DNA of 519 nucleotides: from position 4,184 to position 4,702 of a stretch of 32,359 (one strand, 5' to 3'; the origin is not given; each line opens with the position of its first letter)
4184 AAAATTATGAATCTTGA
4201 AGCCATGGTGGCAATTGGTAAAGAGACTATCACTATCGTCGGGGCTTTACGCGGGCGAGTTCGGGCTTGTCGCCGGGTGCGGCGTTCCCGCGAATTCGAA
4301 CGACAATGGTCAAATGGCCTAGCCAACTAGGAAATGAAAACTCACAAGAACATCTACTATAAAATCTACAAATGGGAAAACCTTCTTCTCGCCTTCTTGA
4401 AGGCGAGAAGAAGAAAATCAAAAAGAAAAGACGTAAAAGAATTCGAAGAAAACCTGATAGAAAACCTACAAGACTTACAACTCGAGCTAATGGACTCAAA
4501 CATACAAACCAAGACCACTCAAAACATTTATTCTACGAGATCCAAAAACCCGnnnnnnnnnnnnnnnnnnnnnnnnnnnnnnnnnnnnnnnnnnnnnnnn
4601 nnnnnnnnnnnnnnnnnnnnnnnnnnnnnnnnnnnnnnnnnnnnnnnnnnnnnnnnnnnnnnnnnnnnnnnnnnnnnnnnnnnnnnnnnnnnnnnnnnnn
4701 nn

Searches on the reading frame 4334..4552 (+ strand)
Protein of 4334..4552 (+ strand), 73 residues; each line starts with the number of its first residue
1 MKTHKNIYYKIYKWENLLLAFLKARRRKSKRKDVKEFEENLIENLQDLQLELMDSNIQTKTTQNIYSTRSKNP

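Call 57: find_encoding_contigs(protein=window:4334-4552:+, flank=1500, max_places=10)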
Protein window:4334-4552:+ (73 aa): 8 contigs read that carry it; 5 places shown.
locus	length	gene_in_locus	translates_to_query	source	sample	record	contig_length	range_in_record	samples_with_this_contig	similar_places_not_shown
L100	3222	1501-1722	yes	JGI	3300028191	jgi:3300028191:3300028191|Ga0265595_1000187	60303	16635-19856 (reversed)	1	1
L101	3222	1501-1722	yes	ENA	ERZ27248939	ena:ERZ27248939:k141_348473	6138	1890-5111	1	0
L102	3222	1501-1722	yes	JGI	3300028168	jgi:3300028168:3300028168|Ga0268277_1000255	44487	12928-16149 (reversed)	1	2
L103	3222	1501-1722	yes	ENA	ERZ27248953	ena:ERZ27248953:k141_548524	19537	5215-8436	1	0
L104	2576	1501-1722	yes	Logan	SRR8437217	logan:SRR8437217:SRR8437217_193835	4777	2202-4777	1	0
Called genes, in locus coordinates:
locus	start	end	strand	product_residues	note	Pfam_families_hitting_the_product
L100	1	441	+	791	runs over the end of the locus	PF00133:tRNA-synt_1, PF01406:tRNA-synt_1e (faint), PF09334:tRNA-synt_1g, PF08264:Anticodon_1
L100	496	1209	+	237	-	-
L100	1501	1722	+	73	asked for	-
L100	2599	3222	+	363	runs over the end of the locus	PF03463:eRF1_1, PF18854:baeRF_family10, PF03464:eRF1_2, PF18859:acVLRF1, PF03465:eRF1_3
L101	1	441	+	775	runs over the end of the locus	?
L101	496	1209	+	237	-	-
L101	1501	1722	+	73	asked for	-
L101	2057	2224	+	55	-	-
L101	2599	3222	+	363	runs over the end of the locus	PF03463:eRF1_1, PF18854:baeRF_family10, PF03464:eRF1_2, PF18859:acVLRF1, PF03465:eRF1_3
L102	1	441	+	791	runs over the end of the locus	PF00133:tRNA-synt_1, PF01406:tRNA-synt_1e (faint), PF09334:tRNA-synt_1g, PF08264:Anticodon_1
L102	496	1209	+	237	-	-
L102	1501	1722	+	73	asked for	-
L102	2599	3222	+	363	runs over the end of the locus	PF03463:eRF1_1, PF18854:baeRF_family10, PF03464:eRF1_2, PF18859:acVLRF1, PF03465:eRF1_3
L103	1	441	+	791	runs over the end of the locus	PF00133:tRNA-synt_1, PF01406:tRNA-synt_1e (faint), PF09334:tRNA-synt_1g, PF08264:Anticodon_1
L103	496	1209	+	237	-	-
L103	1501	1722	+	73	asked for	-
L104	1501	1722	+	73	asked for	-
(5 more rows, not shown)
